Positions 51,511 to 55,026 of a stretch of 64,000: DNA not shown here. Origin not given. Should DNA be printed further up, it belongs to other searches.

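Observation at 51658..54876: HcnA-HcnB-HcnC / opine-oxidase-like modules fused into one 1072-aa flavo-iron-sulfur protein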

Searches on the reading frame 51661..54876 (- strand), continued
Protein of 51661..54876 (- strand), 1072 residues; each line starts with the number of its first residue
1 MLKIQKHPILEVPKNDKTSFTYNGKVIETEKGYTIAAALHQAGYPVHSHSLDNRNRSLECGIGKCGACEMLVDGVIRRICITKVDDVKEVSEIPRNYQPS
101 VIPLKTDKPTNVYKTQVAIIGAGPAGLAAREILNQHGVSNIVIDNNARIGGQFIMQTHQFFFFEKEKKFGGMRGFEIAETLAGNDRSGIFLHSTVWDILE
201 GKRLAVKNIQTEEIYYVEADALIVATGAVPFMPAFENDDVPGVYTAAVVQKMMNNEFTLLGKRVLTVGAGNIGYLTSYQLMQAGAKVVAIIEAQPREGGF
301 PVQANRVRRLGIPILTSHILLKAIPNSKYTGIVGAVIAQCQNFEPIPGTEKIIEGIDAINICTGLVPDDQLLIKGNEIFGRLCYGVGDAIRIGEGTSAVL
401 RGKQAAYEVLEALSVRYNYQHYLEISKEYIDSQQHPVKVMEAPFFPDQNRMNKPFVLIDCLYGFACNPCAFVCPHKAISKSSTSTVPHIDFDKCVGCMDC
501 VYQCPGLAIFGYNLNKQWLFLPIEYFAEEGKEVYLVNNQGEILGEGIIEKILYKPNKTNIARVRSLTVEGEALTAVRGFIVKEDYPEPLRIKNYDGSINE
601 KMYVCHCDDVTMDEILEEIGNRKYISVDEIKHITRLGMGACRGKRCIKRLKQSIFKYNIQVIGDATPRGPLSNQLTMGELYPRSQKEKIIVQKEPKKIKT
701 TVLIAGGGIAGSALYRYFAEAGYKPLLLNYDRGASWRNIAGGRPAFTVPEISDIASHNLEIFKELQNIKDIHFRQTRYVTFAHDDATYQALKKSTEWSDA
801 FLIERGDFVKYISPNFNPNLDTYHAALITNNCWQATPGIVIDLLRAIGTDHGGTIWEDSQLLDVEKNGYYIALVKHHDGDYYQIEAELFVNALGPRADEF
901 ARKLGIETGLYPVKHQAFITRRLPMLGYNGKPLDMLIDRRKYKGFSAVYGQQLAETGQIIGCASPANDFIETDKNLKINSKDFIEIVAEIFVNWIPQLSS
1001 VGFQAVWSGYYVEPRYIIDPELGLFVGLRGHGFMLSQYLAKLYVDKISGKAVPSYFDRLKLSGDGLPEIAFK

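Call 27: search_protein_families(library=pfam, proteins=[P0136, P0137, P0138, P0143, P0146, P0155, P0168, P0171, P0198], max_evalue=0.000001)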
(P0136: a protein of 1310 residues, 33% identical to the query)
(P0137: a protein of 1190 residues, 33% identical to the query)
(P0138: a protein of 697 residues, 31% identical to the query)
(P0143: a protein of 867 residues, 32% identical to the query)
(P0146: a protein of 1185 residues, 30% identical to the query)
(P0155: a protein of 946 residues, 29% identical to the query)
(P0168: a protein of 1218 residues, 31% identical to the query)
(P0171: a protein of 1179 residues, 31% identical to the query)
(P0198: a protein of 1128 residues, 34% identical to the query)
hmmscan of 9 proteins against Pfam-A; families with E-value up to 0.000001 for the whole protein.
P0136 (1310 aa): 17 families
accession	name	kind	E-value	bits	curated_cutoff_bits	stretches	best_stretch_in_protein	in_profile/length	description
PF13510.11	Fer2_4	-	4.2e-39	132.9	22.8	2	630-708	2-80/82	2Fe-2S iron-sulfur cluster binding domain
PF07992.20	Pyr_redox_2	-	1.2e-24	87.7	26.1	1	733-991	2-247/291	Pyridine nucleotide-disulphide oxidoreductase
PF00037.32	Fer4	-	3.2e-22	77.8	21.1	0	242-263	2-23/24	4Fe-4S binding domain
PF12838.12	Fer4_7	-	2.5e-19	69.9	27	2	170-227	1-51/52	4Fe-4S dicluster domain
PF13187.11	Fer4_9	-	3.9e-14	52.9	27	0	213-263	1-52/52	4Fe-4S dicluster domain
PF13237.11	Fer4_10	-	4.4e-14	52.6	25.5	0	125-182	3-53/53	4Fe-4S dicluster domain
PF12797.12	Fer4_2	-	1e-13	50.6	24.5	0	209-226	5-22/22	4Fe-4S binding domain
PF13484.11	Fer4_16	-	2.4e-13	51.1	30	0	170-226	1-65/66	4Fe-4S double cluster binding domain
PF14697.11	Fer4_21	-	9.6e-13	48.5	35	1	128-186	5-57/59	4Fe-4S dicluster domain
PF12837.12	Fer4_6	-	7.8e-11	41.8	25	0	242-263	3-24/24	4Fe-4S binding domain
PF12831.13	FAD_oxidored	-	2.7e-10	40.6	27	1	733-776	1-44/416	FAD dependent oxidoreductase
PF02662.21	FlpD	-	5.7e-10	39.7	22.3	1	303-390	29-117/123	Methyl-viologen-reducing hydrogenase, delta subunit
PF00070.33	Pyr_redox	-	9.6e-09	36.1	22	0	881-952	1-79/82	Pyridine nucleotide-disulphide oxidoreductase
PF04324.20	Fer2_BFD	-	9.6e-09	35.9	26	1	1217-1269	1-50/50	BFD-like [2Fe-2S] binding domain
PF13183.11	Fer4_8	-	1.1e-07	32.7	27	0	128-184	2-67/68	4Fe-4S dicluster domain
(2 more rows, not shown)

P0137 (1190 aa): 9 families
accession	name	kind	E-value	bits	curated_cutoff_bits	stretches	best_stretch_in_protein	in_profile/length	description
PF01266.30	DAO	-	1.7e-63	215.7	27.9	1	799-1159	1-353/353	FAD dependent oxidoreductase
PF07992.20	Pyr_redox_2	-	1.7e-29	103.6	26.1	1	162-443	3-255/291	Pyridine nucleotide-disulphide oxidoreductase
PF13510.11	Fer2_4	-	4e-22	78.5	22.8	1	62-139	2-79/82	2Fe-2S iron-sulfur cluster binding domain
PF13450.12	NAD_binding_8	-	9.4e-13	48.7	21.9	0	164-200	1-37/68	NAD(P)-binding Rossmann-like domain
PF00070.33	Pyr_redox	-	1.1e-12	48.7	22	0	309-374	1-71/82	Pyridine nucleotide-disulphide oxidoreductase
PF12831.13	FAD_oxidored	-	1.2e-11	45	27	1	163-212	3-53/416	FAD dependent oxidoreductase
PF03486.20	HI0933_like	-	5.3e-09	36.3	50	0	162-199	3-40/244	HI0933-like protein Rossmann domain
PF13738.12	Pyr_redox_3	-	2.8e-08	33.8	30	0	163-197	1-35/305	Pyridine nucleotide-disulphide oxidoreductase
PF04324.20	Fer2_BFD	-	1.8e-07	31.8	26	1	682-736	1-48/50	BFD-like [2Fe-2S] binding domain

P0138 (697 aa): 8 families
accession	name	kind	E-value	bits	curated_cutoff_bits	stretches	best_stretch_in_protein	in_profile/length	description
PF07992.20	Pyr_redox_2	-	1.2e-22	81.1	26.1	1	124-392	2-255/291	Pyridine nucleotide-disulphide oxidoreductase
PF13510.11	Fer2_4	-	6.8e-17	61.7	22.8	1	19-97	2-80/82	2Fe-2S iron-sulfur cluster binding domain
PF12831.13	FAD_oxidored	-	1.4e-11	44.8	27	1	124-171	1-48/416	FAD dependent oxidoreductase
PF13450.12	NAD_binding_8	-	1.6e-09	38.3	21.9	0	127-166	1-40/68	NAD(P)-binding Rossmann-like domain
PF01946.23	Thi4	-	1.4e-08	34.7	26.2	0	122-164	17-60/235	Thi4 family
PF00890.30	FAD_binding_2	-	2.2e-08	34.1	20.4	1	124-161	1-38/414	FAD binding domain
PF01494.25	FAD_binding_3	-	1.9e-07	31.1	22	1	122-153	1-32/349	FAD binding domain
PF03486.20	HI0933_like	-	5.4e-07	29.7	50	0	124-163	2-41/244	HI0933-like protein Rossmann domain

P0143 (867 aa): 10 families
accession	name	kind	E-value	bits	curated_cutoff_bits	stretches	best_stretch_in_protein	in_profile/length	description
PF00258.30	Flavodoxin_1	-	3.3e-25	89.4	25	1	7-144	1-143/143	Flavodoxin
PF07992.20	Pyr_redox_2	-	4.8e-24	85.7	26.1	1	302-557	3-246/291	Pyridine nucleotide-disulphide oxidoreductase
PF13510.11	Fer2_4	-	1.6e-20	73.4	22.8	1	203-280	4-81/82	2Fe-2S iron-sulfur cluster binding domain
PF12831.13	FAD_oxidored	-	1.6e-10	41.3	27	1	302-348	2-48/416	FAD dependent oxidoreductase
PF13450.12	NAD_binding_8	-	2.5e-10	40.9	21.9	1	304-338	1-35/68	NAD(P)-binding Rossmann-like domain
PF01494.25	FAD_binding_3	-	1.2e-09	38.3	22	1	299-331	1-33/349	FAD binding domain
PF00070.33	Pyr_redox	-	2e-09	38.3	22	0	449-520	1-79/82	Pyridine nucleotide-disulphide oxidoreductase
PF04324.20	Fer2_BFD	-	8.9e-08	32.8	26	1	785-827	1-41/50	BFD-like [2Fe-2S] binding domain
PF01266.30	DAO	-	2.2e-07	31.2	27.9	0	302-398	2-96/353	FAD dependent oxidoreductase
PF03486.20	HI0933_like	-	5.1e-07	29.8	50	0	302-340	3-41/244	HI0933-like protein Rossmann domain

P0146 (1185 aa): 11 families
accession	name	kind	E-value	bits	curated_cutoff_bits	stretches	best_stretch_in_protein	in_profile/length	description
PF01266.30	DAO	-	8.8e-54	183.8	27.9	1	800-1157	2-351/353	FAD dependent oxidoreductase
PF07992.20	Pyr_redox_2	-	4.3e-41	141.7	26.1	1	128-430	1-290/291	Pyridine nucleotide-disulphide oxidoreductase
PF13510.11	Fer2_4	-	4.6e-22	78.3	22.8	1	18-98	2-81/82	2Fe-2S iron-sulfur cluster binding domain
PF13738.12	Pyr_redox_3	-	1.2e-17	64.5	30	1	132-416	2-305/305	Pyridine nucleotide-disulphide oxidoreductase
PF00890.30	FAD_binding_2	-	4.5e-16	59.5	20.4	0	129-167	1-38/414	FAD binding domain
PF00070.33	Pyr_redox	-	2.6e-15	57.2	22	0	277-345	2-77/82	Pyridine nucleotide-disulphide oxidoreductase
PF01494.25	FAD_binding_3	-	1.5e-12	47.9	22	0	798-826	2-30/349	FAD binding domain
PF12831.13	FAD_oxidored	-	2.4e-10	40.7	27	0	129-180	1-52/416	FAD dependent oxidoreductase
PF13450.12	NAD_binding_8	-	3.5e-10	40.4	21.9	0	132-168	1-36/68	NAD(P)-binding Rossmann-like domain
PF04324.20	Fer2_BFD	-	2e-09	38.1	26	1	670-720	1-48/50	BFD-like [2Fe-2S] binding domain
PF03486.20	HI0933_like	-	1.1e-08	35.3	50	0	129-168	2-40/244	HI0933-like protein Rossmann domain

P0155 (946 aa): 6 families
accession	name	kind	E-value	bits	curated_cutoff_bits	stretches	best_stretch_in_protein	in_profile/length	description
PF01266.30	DAO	-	2.1e-56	192.4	27.9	1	569-915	1-351/353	FAD dependent oxidoreductase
PF07992.20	Pyr_redox_2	-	9.1e-20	71.7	26.1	1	41-222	66-244/291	Pyridine nucleotide-disulphide oxidoreductase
PF04324.20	Fer2_BFD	-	2.3e-10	41.1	26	1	455-506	1-49/50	BFD-like [2Fe-2S] binding domain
PF00070.33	Pyr_redox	-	1.9e-08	35.1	22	0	116-188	1-80/82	Pyridine nucleotide-disulphide oxidoreductase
PF13738.12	Pyr_redox_3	-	4.4e-07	29.9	30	0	732-767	99-134/305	Pyridine nucleotide-disulphide oxidoreductase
PF03486.20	HI0933_like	-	4.8e-07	29.9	50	0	569-604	2-37/244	HI0933-like protein Rossmann domain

P0168 (1218 aa): 4 families
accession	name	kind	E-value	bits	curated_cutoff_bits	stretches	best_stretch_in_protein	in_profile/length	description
PF01266.30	DAO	-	1.1e-36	127.5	27.9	1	777-1178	1-352/353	FAD dependent oxidoreductase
PF13510.11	Fer2_4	-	1.1e-20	73.9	22.8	1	3-80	3-79/82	2Fe-2S iron-sulfur cluster binding domain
PF07992.20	Pyr_redox_2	-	1.7e-18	67.5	26.1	1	103-381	2-251/291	Pyridine nucleotide-disulphide oxidoreductase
PF03486.20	HI0933_like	-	6.8e-08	32.7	50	0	103-183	2-78/244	HI0933-like protein Rossmann domain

P0171 (1179 aa): 15 families
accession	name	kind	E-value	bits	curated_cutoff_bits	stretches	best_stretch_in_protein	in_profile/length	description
PF07992.20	Pyr_redox_2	-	2e-54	185.5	26.1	2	656-948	2-291/291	Pyridine nucleotide-disulphide oxidoreductase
PF13510.11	Fer2_4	-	1.8e-21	76.4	22.8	1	18-93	4-79/82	2Fe-2S iron-sulfur cluster binding domain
PF00070.33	Pyr_redox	-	2.4e-18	66.8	22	0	656-727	1-63/82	Pyridine nucleotide-disulphide oxidoreductase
PF13450.12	NAD_binding_8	-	2.5e-18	66.6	21.9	0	659-694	1-36/68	NAD(P)-binding Rossmann-like domain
PF14691.11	Fer4_20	-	2.7e-18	66.2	25.8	1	563-643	29-112/113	Dihydroprymidine dehydrogenase domain II, 4Fe-4S cluster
PF13738.12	Pyr_redox_3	-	5.4e-18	65.7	30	0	781-932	163-305/305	Pyridine nucleotide-disulphide oxidoreductase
PF12831.13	FAD_oxidored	-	1.8e-16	60.9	27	1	119-158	1-40/416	FAD dependent oxidoreductase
PF03486.20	HI0933_like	-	2.5e-13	50.5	50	1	119-158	2-41/244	HI0933-like protein Rossmann domain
PF01266.30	DAO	-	2.7e-12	47.3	27.9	0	119-154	1-37/353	FAD dependent oxidoreductase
PF04324.20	Fer2_BFD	-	3.2e-11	43.8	26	1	1088-1139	1-49/50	BFD-like [2Fe-2S] binding domain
PF01946.23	Thi4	-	1.2e-10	41.5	26.2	0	116-155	16-56/235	Thi4 family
PF00890.30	FAD_binding_2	-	3.8e-09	36.7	20.4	0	119-154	1-36/414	FAD binding domain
PF01593.30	Amino_oxidase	-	6.7e-08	32.7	19.8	0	665-691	2-28/443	Flavin containing amine oxidoreductase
PF01262.27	AlaDh_PNT_C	-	8.2e-08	32.4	23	0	777-807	23-53/214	Alanine dehydrogenase/PNT, C-terminal domain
PF01134.28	GIDA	-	9e-07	28.7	22.1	0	119-146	1-28/391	Glucose inhibited division protein A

P0198 (1128 aa): 2 families
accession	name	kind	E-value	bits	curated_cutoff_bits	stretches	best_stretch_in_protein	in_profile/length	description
PF01266.30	DAO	-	6.9e-37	128.2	27.9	1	684-1088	1-352/353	FAD dependent oxidoreductase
PF07992.20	Pyr_redox_2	-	2.6e-16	60.3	26.1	1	109-262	101-246/291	Pyridine nucleotide-disulphide oxidoreductase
